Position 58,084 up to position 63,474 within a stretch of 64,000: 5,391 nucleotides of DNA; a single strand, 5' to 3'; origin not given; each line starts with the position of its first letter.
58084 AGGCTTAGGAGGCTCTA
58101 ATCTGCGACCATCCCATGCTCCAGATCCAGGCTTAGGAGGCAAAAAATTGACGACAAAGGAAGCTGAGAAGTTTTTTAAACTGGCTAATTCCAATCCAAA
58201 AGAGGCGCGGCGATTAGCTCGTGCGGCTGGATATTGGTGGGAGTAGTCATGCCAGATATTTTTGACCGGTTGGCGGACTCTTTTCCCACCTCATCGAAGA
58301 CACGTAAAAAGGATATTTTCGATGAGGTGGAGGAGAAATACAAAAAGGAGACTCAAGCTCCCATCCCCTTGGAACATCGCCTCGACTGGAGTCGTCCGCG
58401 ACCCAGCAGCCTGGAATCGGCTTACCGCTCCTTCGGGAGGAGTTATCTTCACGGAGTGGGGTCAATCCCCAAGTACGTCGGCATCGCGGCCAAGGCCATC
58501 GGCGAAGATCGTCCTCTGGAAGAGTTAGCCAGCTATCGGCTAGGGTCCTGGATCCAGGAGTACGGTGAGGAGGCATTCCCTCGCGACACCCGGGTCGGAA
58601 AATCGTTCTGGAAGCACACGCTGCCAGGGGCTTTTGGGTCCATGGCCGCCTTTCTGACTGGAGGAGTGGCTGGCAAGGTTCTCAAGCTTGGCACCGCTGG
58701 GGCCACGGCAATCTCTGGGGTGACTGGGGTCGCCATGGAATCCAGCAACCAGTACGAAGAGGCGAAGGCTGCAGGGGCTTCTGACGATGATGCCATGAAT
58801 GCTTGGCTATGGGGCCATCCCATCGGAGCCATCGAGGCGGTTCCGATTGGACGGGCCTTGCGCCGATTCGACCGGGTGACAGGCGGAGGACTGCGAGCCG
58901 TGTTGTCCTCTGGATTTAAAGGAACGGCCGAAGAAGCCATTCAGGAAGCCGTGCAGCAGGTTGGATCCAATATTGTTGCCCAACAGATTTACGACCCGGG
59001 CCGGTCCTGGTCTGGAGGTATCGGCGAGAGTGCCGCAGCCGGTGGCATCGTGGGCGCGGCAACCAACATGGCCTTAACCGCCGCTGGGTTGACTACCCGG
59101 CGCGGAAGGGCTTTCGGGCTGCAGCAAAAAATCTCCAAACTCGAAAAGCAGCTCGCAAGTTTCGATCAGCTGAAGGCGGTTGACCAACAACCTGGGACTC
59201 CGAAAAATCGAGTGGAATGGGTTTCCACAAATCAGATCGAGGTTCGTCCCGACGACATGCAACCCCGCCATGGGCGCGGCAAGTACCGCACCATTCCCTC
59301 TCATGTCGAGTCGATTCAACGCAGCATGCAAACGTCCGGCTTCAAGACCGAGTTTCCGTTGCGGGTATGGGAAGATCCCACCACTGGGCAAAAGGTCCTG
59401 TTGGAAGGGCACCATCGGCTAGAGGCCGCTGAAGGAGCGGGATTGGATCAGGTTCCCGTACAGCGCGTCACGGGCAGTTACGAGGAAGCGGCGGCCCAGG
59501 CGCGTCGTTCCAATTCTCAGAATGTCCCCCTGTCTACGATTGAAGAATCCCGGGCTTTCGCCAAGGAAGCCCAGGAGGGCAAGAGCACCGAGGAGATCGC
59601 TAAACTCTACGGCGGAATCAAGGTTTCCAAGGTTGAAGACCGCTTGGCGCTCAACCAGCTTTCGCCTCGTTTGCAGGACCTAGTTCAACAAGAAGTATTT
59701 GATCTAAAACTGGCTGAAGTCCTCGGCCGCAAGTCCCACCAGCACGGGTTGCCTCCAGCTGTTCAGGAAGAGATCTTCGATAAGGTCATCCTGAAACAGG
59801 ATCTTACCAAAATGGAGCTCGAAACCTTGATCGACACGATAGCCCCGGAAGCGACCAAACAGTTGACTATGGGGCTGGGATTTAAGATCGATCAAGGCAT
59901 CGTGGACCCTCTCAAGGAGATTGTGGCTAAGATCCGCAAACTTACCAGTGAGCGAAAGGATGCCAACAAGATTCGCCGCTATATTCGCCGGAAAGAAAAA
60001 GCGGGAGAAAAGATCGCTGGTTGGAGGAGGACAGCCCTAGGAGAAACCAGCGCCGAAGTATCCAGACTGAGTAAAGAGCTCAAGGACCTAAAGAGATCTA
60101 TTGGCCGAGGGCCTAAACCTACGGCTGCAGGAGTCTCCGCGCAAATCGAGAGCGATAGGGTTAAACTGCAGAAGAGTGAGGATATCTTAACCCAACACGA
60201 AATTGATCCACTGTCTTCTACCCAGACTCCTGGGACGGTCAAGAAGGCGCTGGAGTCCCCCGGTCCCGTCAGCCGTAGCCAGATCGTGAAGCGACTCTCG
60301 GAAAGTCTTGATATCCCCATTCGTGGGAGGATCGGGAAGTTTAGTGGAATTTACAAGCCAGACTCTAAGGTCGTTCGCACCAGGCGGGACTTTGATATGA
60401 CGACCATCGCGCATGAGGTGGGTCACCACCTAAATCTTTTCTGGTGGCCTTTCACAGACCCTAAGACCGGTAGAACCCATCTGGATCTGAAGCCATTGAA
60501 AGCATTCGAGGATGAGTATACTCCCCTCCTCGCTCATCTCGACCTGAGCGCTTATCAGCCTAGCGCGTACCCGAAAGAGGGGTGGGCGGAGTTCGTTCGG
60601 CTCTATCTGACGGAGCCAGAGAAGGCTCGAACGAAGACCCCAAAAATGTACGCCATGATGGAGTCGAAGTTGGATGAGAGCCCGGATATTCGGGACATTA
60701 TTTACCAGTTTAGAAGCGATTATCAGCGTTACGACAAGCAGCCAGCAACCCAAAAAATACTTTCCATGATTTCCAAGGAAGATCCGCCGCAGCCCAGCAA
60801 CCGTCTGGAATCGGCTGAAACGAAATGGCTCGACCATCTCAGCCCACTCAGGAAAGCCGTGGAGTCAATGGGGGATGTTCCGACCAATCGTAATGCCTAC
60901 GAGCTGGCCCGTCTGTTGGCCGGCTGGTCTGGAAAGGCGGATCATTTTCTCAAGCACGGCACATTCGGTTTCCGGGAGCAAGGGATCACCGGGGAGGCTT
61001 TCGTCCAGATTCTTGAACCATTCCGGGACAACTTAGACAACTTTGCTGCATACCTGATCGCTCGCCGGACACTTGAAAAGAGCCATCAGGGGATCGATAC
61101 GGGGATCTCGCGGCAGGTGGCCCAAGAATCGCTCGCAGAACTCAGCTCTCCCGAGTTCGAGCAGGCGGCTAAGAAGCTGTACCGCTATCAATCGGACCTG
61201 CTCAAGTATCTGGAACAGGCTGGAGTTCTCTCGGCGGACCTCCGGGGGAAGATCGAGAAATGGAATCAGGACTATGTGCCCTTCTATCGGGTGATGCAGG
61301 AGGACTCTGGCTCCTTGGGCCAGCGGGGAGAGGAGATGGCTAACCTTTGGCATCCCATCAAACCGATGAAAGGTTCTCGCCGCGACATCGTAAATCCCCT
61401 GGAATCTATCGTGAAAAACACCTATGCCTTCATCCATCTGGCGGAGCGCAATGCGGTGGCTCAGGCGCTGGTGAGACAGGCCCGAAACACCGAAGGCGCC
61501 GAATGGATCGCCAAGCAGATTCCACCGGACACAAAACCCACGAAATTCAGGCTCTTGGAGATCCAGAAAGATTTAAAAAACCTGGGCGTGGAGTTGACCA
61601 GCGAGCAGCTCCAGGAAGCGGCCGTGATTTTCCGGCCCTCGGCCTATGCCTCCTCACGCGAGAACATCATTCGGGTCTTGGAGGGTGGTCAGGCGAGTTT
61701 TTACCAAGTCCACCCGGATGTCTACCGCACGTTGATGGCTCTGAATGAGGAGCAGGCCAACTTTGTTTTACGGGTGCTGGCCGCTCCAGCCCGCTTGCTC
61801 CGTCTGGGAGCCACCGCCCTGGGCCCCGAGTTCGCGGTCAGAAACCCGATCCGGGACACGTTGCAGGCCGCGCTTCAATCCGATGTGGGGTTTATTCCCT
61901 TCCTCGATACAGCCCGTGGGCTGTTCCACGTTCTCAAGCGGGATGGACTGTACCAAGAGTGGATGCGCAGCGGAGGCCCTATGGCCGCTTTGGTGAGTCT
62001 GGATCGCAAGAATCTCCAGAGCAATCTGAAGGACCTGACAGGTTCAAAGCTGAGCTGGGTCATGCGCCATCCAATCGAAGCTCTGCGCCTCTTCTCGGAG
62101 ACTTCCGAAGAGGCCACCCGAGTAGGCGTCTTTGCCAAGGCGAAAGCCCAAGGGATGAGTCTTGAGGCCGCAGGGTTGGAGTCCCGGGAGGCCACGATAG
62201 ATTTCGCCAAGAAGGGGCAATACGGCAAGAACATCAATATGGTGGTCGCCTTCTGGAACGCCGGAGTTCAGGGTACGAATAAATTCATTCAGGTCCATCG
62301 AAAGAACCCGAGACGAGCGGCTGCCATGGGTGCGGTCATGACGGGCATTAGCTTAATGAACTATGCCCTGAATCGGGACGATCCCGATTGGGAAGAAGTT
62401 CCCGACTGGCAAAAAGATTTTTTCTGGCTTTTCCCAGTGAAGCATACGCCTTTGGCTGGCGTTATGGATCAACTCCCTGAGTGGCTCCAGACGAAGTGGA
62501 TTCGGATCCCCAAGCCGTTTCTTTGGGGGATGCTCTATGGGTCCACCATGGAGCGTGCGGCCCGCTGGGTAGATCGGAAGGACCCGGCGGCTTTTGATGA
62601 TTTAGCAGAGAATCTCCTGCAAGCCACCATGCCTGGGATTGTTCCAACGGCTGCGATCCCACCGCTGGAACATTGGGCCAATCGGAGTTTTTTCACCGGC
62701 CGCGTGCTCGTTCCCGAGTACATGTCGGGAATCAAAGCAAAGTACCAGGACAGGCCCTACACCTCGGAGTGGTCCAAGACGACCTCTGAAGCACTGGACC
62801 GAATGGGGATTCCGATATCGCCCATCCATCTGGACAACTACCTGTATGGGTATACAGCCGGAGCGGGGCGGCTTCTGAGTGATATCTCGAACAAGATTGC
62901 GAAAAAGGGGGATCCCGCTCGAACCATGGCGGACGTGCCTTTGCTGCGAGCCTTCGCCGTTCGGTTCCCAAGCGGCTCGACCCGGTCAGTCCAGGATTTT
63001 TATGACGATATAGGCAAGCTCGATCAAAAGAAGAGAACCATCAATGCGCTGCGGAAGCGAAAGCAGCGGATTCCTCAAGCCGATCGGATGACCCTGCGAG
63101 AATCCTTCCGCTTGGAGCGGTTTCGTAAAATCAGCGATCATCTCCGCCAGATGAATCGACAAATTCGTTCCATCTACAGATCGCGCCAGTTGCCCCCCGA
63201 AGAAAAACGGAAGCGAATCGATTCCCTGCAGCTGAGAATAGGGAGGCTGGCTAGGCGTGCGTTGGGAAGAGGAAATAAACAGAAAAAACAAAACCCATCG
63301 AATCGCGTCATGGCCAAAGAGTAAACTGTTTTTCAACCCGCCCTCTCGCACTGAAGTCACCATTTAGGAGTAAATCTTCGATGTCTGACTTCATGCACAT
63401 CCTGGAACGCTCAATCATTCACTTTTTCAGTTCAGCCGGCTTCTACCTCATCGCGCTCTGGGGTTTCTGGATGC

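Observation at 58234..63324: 1696-aa virion-region protein combining a ParB/Srx-like domain and an HExxH zincin-like motif: candidate polyvalent ejected protein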

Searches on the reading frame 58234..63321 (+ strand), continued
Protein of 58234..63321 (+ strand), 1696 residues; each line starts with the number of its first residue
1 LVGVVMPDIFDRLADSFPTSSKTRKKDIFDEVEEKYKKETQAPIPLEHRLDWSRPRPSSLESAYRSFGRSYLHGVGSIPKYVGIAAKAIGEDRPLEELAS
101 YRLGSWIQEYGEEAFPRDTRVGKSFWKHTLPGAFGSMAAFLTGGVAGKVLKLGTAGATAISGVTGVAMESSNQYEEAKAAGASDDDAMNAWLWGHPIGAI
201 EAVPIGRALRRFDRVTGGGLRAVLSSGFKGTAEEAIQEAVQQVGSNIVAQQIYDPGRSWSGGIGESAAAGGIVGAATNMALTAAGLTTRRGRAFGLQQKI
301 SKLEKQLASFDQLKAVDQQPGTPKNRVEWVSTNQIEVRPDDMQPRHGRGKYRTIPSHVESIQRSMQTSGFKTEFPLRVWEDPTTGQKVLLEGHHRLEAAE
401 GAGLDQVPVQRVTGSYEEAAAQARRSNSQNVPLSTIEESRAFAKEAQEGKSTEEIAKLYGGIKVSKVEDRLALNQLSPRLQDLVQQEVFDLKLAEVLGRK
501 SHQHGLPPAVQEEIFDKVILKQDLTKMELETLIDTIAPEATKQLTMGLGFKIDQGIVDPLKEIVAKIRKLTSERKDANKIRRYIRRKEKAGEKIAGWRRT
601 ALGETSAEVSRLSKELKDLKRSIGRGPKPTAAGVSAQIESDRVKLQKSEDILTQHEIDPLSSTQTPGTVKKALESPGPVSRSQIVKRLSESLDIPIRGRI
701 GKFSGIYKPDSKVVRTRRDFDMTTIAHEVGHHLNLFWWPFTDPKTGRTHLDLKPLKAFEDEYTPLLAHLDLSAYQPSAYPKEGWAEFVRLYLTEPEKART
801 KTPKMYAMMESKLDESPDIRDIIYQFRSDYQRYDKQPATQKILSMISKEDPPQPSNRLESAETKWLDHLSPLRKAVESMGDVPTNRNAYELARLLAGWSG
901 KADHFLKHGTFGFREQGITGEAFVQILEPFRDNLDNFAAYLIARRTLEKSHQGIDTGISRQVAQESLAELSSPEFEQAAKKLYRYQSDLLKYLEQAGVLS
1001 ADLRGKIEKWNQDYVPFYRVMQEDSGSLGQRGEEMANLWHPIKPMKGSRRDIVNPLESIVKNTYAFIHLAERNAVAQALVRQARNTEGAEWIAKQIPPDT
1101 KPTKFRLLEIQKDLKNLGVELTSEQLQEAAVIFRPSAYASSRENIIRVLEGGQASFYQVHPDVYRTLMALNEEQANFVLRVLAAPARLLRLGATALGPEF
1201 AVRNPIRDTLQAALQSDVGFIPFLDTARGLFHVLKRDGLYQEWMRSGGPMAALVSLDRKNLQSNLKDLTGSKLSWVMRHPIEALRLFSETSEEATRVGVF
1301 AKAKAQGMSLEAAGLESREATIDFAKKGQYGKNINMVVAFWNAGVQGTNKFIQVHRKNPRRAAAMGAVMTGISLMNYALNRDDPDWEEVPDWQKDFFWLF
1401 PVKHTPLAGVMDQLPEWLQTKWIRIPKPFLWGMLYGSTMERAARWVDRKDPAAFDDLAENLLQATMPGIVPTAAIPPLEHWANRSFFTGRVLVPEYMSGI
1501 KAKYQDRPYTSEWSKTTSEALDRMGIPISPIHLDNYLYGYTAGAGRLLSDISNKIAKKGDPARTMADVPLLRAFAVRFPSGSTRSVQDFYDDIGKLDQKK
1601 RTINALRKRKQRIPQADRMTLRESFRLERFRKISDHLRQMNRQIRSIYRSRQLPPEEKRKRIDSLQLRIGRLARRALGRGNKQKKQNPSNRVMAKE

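Call 13: get_annotated_region(hit=H2, flank=12000)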
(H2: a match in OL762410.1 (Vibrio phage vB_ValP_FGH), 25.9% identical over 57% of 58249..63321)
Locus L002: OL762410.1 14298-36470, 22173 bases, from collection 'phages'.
description: Vibrio phage vB_ValP_FGH, complete genome.
organism: Vibrio phage vB_ValP_FGH (NCBI taxid 2911663)
taxonomy: Viruses; Duplodnaviria; Heunggongvirae; Uroviricota; Caudoviricetes
host: Vibrio alginolyticus; source: -; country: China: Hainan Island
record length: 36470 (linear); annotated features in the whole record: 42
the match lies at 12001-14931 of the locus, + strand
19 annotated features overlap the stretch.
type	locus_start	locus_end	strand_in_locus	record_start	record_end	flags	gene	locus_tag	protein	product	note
CDS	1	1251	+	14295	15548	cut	-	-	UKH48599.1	major capsid protein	-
CDS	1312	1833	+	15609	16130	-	-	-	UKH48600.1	hypothetical protein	-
CDS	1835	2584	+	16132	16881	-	-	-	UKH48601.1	hypothetical protein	-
CDS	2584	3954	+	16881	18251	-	-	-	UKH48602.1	hypothetical protein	-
CDS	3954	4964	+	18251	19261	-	-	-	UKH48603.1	hypothetical protein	-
CDS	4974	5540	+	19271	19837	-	-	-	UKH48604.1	hypothetical protein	-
CDS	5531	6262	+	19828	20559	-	-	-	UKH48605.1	hypothetical protein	-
CDS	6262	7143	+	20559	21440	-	-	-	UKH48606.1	hypothetical protein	-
CDS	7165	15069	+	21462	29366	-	-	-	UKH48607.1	hypothetical protein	-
CDS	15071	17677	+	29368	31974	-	-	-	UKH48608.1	hypothetical protein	-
CDS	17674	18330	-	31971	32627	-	-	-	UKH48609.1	hypothetical protein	-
CDS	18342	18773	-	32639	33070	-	-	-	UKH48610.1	hypothetical protein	-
CDS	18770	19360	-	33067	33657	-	-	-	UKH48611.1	HNH homing endonuclease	Phage HNH homing endonuclease (ACLAME 27)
CDS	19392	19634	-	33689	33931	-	-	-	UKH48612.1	hypothetical protein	-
CDS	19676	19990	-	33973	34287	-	-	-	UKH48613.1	hypothetical protein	-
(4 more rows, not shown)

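Call 17: find_homologous_proteins(query=window:58249-63321:+, max_evalue=0.00001)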
Query window:58249-63321:+ (1691 aa): 16 proteins with E <= 0.00001 among 8000 candidates.
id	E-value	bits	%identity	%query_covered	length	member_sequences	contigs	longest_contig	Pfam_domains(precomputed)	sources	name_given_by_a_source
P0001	0.0e+0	3832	100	100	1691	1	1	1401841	PF18857.7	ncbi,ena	-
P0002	0.0e+0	2808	75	98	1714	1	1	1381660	PF17762.9,PF18857.7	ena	-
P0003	3.3e-105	371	31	59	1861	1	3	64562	PF18013.7,PF18857.7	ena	-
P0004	8.6e-105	370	30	64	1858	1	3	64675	PF18013.7,PF18857.7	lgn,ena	-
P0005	3.8e-104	367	30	63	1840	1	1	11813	PF18013.7,PF18857.7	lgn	-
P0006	6.0e-104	367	30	64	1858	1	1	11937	PF18013.7,PF18857.7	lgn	-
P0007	7.8e-102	360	30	64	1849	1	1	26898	PF18013.7,PF18857.7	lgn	-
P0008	2.1e-100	355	31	59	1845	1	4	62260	PF18013.7,PF18857.7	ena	-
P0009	1.6e-67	246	28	47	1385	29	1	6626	PF18857.7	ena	-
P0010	5.8e-43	165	25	54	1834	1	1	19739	PF18857.7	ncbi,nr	ncbi:MAG: hypothetical protein KGL39_22950 [Patescibacteria group bacterium]|nr:hypothetical protein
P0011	1.3e-39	154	24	54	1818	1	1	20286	PF18857.7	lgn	-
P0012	1.1e-37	147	25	33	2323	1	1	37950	PF18763.8,PF18857.7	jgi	jgi:hypothetical protein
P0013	9.7e-32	127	41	12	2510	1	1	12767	-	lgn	-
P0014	1.2e-28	117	23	47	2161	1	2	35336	PF13508.14,PF00990.27,PF18857.7,PF00583.32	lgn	-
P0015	6.6e-22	95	23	45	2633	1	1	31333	PF18857.7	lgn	-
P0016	3.1e-7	46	22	37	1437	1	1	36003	PF18857.7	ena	-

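Call 25: find_encoding_contigs(protein=P0001, flank=10000, max_places=3)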
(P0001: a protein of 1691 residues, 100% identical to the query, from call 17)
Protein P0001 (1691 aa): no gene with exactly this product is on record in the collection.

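Call 26: find_encoding_contigs(protein=P0002, flank=10000, max_places=3)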
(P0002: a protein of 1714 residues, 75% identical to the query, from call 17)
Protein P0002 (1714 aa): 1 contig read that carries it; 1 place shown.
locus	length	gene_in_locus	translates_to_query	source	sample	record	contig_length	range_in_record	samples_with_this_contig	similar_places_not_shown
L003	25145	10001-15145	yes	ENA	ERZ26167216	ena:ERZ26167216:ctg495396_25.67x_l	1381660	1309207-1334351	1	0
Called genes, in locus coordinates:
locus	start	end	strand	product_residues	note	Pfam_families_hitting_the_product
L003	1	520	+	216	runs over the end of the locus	-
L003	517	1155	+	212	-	PF24175:SU10_adaptor (faint)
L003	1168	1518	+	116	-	-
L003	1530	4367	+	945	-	-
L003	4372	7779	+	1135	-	PF24489:Ig_J_second (faint), PF00041:fn3 (weak)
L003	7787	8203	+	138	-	-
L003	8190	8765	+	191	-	-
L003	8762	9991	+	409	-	-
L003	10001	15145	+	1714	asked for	PF17762:HTH_ParB (faint), PF18857:LPD38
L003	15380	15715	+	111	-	-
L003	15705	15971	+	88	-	-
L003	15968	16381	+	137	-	PF08291:Peptidase_M15_3, PF05951:Peptidase_M15_2 (weak)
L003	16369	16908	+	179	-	-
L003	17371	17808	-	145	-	PF13274:SocA_Panacea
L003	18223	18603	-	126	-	-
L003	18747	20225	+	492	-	PF00089:Trypsin, PF13365:Trypsin_2 (weak)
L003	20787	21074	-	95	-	-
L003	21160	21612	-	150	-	-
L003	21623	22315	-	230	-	PF01381:HTH_3 (weak), PF12844:HTH_19 (weak), PF13560:HTH_31, PF00717:Peptidase_S24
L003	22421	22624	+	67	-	-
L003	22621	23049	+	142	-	-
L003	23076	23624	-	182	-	-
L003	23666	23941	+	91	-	-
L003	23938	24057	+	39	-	-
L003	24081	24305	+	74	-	-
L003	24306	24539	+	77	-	-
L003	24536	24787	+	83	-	-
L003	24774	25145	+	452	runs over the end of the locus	-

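Call 28: find_encoding_contigs(protein=P0003, flank=10000, max_places=1)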
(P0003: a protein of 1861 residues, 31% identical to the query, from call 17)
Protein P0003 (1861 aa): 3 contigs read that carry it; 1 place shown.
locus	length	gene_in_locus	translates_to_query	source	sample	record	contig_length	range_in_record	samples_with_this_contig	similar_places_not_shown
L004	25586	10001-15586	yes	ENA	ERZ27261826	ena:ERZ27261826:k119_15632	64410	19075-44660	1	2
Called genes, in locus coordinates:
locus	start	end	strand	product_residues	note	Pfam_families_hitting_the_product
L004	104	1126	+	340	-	-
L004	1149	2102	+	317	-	PF13252:Phage_capsid_3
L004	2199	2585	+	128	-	-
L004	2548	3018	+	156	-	-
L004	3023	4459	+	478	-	-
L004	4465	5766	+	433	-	PF21939:Gp10_C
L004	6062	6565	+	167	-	PF05105:Phage_holin_4_1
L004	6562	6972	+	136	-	-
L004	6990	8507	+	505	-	PF13403:Hint_2 (weak)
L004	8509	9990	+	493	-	-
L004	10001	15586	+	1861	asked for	PF18013:Phage_lysozyme2, PF18857:LPD38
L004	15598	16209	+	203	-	PF01183:Glyco_hydro_25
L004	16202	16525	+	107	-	-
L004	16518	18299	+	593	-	-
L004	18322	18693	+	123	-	-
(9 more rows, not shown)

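Call 56: search_protein_families(library=pfam, proteins=[L003:10985-11770:+], max_evalue=5)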
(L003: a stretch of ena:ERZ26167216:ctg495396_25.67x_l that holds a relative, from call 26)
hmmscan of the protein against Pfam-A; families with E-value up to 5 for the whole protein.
L003:10985-11770:+ (262 aa): 2 families
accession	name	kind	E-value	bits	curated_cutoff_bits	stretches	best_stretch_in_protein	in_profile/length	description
PF17762.8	HTH_ParB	-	3.3e-06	27.6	22.6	1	128-215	2-84/102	ParB HTH domain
PF02303.23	Phage_DNA_bind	-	0.1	13.4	25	1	30-52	43-65/82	Helix-destabilising protein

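Call 57: search_protein_families(library=ncbifam, proteins=[window:58249-63321:+], max_evalue=1)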
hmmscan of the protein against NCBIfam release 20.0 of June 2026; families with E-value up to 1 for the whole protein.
window:58249-63321:+ (1691 aa): 3 families
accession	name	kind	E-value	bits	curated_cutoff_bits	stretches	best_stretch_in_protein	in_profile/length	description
TIGR00180.1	parB_part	domain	1e-07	31.9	58.45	1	328-482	4-159/186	ParB/RepB/Spo0J family partition protein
TIGR03734.1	PRTRC_parB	hypoth_equivalog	1e-06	27.6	278.6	1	353-532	17-190/555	PRTRC system ParB family protein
TIGR04285.1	nucleoid_noc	exception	3e-06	26.8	315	1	331-536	9-199/255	nucleoid occlusion protein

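Call 84: find_related_loci(query=window:58249-63321:+, collection=genome_contigs, flank=10000)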
Query window:58249-63321:+ (1691 aa) in genome_contigs; peptide patterns used: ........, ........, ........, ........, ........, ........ (x = any residue, [..] = any of these).
57 stretches matched a pattern, but none encodes a relative of the query by tblastn (E <= 1e-3).

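Call 86: list_cluster_members(proteins=[P0001, P0002])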
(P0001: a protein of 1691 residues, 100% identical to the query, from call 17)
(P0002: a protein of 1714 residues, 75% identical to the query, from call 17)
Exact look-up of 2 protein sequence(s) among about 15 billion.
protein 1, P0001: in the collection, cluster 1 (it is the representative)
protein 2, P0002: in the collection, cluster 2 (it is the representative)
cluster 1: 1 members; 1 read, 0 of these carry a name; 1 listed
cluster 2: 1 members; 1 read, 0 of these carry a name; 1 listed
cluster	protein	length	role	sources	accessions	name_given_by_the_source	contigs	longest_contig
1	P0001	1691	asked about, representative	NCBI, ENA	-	-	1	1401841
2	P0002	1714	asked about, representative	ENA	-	-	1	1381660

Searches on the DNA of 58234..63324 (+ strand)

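Call 7: search_dna_similar(query=window:58234-63324:+, collection=phages, mode=near, max_rows=15)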
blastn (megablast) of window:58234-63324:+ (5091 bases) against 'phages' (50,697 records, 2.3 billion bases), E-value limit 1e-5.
No match.

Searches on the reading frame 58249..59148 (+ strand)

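Call 56: search_protein_families(library=pfam, proteins=[window:58249-59148:+], max_evalue=5)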
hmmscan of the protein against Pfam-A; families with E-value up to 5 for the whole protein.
window:58249-59148:+ (300 aa): 1 family
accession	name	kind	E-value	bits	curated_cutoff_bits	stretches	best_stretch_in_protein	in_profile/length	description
PF02608.20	Bmp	-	0.24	10.8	24.1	1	133-179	110-151/301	ABC transporter substrate-binding protein PnrA-like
